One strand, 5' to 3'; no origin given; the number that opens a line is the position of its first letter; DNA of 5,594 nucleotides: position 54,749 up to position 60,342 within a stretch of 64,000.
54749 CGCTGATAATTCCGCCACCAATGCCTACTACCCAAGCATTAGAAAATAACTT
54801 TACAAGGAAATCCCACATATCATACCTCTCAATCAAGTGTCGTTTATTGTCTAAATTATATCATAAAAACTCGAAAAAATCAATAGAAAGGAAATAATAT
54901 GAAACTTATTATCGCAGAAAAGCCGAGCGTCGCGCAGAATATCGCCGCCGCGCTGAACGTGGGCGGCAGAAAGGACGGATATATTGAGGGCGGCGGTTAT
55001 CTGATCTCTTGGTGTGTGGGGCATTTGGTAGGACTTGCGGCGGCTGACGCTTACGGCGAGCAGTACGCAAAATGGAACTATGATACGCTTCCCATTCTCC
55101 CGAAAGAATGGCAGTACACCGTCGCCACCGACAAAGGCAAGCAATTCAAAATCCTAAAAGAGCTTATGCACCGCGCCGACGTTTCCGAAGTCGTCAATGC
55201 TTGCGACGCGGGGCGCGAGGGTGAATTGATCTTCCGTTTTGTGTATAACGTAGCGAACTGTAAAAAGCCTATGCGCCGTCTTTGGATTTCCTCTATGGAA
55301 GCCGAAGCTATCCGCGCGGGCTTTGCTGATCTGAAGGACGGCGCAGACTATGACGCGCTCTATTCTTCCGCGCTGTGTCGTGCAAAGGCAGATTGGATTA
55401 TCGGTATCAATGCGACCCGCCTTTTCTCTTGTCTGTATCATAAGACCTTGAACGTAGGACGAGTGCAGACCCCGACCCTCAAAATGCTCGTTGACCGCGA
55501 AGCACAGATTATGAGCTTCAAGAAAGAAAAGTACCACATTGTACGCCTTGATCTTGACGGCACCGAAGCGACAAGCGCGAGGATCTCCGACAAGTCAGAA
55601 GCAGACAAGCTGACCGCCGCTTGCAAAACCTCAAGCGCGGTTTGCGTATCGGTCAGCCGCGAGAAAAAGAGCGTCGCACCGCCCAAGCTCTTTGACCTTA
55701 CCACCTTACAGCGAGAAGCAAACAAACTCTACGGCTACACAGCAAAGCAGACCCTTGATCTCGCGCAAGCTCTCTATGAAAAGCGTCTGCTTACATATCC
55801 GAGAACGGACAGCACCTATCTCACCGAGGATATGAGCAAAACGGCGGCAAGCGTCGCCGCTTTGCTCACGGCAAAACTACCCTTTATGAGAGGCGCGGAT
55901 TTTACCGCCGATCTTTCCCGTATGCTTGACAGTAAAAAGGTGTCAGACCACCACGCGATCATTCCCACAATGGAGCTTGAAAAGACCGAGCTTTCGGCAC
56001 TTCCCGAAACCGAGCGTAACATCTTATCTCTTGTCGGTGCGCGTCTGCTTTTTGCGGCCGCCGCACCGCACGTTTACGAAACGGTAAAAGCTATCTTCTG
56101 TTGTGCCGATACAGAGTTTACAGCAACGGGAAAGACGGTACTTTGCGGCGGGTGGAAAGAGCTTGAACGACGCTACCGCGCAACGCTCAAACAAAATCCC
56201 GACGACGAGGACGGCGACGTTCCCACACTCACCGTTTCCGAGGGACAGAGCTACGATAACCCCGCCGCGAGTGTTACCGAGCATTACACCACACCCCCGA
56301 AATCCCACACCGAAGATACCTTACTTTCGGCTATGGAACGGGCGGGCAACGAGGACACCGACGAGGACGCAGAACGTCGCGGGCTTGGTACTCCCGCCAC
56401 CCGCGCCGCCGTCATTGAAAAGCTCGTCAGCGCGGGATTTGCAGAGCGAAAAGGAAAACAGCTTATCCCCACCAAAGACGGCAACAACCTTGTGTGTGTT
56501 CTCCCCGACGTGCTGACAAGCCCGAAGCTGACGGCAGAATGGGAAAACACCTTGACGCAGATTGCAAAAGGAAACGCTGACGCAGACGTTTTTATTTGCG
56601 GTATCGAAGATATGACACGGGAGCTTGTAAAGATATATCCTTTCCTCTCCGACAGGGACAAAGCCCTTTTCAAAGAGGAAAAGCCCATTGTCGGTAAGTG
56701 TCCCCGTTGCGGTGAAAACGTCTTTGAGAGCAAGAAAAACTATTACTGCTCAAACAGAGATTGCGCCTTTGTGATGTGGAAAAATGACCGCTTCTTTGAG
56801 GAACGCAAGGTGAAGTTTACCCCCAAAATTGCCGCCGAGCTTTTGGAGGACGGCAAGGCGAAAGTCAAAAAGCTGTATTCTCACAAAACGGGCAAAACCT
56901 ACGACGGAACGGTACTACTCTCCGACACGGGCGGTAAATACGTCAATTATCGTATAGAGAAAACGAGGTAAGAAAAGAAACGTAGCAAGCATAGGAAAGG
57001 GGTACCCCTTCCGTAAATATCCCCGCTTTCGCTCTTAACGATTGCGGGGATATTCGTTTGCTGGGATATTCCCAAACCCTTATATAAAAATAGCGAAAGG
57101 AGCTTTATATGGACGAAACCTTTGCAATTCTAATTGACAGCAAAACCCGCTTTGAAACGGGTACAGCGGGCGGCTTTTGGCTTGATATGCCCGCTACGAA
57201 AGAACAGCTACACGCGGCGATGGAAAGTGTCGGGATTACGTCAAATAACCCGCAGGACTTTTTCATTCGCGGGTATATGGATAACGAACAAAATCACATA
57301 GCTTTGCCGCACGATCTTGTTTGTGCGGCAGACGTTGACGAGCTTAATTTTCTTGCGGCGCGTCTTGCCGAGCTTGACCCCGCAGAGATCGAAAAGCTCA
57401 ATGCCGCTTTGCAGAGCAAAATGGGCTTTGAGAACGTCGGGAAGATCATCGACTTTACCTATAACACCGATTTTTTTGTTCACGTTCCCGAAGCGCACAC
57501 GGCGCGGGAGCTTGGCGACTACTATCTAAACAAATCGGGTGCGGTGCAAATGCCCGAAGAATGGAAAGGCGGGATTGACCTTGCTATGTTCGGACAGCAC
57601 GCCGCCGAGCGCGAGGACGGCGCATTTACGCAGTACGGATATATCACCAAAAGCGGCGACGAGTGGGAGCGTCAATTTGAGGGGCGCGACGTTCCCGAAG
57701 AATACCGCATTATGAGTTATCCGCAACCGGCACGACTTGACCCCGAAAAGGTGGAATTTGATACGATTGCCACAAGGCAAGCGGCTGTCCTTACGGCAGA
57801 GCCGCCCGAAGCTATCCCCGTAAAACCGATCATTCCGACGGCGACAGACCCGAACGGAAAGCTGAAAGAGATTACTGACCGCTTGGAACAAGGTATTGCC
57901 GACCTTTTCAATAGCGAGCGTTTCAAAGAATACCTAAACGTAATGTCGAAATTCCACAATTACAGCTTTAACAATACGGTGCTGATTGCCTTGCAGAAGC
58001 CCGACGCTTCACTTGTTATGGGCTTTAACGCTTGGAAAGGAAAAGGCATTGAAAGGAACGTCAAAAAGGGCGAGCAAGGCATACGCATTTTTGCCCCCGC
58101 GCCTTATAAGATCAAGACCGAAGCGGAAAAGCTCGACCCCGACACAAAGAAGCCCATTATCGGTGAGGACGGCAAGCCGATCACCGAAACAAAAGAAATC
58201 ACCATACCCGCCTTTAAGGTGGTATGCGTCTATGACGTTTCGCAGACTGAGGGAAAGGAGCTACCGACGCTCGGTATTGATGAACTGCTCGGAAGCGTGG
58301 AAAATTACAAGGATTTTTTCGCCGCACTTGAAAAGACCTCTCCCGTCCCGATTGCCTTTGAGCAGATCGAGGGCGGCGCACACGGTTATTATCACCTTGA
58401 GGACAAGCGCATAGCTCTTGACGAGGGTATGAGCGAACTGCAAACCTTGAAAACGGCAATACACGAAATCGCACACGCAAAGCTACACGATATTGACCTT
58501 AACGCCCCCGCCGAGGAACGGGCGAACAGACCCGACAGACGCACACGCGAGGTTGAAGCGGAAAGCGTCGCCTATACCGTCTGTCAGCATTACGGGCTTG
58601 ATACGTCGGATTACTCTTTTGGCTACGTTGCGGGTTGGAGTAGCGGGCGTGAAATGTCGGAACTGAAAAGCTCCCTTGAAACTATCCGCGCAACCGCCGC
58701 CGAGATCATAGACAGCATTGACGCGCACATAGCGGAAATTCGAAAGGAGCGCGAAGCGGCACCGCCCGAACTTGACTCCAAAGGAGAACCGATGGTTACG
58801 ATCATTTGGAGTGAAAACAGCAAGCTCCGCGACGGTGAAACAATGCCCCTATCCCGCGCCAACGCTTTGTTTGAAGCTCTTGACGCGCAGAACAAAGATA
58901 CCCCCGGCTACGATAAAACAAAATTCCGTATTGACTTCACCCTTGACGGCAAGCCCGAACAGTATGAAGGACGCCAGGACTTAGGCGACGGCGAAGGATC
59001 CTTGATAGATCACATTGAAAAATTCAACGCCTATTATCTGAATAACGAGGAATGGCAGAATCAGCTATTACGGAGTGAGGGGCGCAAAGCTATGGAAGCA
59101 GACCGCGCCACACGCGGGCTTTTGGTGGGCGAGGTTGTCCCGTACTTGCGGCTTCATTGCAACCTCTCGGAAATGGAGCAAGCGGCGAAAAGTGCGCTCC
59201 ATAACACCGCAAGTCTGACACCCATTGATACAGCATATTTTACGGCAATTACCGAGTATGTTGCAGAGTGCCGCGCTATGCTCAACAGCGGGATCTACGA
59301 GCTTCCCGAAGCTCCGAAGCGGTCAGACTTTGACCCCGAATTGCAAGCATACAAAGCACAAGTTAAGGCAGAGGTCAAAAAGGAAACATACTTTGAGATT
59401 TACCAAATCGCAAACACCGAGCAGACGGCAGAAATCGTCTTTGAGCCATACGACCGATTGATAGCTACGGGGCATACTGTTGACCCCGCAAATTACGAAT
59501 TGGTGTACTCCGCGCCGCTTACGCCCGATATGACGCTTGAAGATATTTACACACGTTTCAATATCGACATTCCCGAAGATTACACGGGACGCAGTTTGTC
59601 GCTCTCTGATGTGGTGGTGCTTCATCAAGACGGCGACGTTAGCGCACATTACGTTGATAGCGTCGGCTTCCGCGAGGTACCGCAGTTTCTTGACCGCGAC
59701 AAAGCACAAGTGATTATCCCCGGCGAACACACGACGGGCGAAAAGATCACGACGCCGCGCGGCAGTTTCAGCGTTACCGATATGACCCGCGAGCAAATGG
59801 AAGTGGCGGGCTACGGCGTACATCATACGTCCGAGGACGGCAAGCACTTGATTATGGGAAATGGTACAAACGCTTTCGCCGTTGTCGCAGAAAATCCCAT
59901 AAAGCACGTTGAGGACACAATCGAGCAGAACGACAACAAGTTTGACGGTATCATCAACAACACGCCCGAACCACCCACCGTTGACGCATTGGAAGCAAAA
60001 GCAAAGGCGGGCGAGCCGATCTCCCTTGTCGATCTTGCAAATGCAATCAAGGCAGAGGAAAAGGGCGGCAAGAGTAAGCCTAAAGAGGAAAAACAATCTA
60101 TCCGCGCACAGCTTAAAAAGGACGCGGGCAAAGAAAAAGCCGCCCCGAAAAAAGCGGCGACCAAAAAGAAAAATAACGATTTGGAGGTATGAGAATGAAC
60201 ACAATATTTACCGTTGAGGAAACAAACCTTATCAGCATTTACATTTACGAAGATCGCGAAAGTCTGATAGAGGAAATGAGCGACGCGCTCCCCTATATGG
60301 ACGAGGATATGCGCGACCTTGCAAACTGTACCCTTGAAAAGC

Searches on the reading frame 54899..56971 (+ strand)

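Call 85: search_protein_families(library=pfam, proteins=[window:54899-56971:+], max_evalue=0.00001)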
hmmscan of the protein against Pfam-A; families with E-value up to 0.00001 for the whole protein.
window:54899-56971:+ (690 aa): 2 families
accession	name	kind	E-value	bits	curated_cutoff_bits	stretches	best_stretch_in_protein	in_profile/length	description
PF01131.25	Topoisom_bac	-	2.4e-111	373.1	35.1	1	151-565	3-409/411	DNA topoisomerase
PF01751.28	Toprim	-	1.4e-10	41.6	23.1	1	2-132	1-95/96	Toprim domain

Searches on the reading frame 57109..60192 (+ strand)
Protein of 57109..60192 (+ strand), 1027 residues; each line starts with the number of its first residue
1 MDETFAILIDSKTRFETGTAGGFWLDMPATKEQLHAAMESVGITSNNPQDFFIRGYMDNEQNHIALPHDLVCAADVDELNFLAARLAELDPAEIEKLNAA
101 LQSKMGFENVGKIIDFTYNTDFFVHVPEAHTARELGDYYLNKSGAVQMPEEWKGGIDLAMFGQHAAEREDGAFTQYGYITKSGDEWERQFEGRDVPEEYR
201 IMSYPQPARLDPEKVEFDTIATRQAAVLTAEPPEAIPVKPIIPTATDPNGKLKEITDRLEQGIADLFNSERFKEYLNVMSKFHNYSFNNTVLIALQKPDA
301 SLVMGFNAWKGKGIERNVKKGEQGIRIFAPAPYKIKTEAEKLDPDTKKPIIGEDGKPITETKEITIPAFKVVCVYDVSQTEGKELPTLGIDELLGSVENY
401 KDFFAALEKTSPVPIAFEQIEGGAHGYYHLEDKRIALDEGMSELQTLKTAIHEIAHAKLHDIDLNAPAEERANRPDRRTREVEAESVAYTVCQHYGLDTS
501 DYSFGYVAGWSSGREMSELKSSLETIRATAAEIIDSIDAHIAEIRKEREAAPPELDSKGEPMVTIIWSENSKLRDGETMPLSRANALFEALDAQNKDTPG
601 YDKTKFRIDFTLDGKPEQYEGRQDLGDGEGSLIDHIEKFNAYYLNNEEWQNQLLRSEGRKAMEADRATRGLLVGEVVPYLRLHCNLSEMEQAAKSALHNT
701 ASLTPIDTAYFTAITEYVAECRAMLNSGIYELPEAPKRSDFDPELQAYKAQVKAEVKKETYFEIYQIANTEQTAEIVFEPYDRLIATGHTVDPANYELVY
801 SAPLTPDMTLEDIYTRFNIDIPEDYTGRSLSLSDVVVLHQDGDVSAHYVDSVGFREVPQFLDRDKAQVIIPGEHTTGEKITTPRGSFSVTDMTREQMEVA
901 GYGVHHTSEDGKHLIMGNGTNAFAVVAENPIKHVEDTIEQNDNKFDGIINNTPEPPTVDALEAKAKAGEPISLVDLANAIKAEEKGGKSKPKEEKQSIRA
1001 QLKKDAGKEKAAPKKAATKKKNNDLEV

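Call 8: search_protein_families(library=pfam, proteins=[window:57109-60192:+], max_evalue=1)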
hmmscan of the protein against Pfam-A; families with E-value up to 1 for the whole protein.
window:57109-60192:+ (1027 aa): 9 families
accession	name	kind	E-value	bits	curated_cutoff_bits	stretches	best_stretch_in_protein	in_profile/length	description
PF18840.6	LPD25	-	2.8e-30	105.2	27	1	558-645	3-95/97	Large polyvalent protein associated domain 25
PF14191.11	YodL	-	2.7e-29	102.5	24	1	762-860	2-98/98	YodL-like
PF07275.16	ArdA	-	7.9e-19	69.2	27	1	14-179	8-154/155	Antirestriction protein (ArdA)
PF08401.16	ArdcN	-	1.2e-09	38.8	22.6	1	254-374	10-122/123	N-terminal domain of anti-restriction factor ArdC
PF14195.11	DUF4316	-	1.5e-07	31.5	25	1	928-976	2-42/43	Domain of unknown function (DUF4316)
PF20573.4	DUF6782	-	4.5e-07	29.8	27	1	397-498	41-142/241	Putative metallopeptidase family (DUF6782)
PF06114.19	Peptidase_M78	-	1.4e-06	28.6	22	1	417-491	13-85/123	IrrE N-terminal-like domain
PF18818.7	MPTase-PolyVal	-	0.00025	21.6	27.5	1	424-510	19-109/126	Zincin-like metallopeptidase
PF14772.11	NYD-SP28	-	0.12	12.9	22.1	1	515-550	51-86/102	Sperm tail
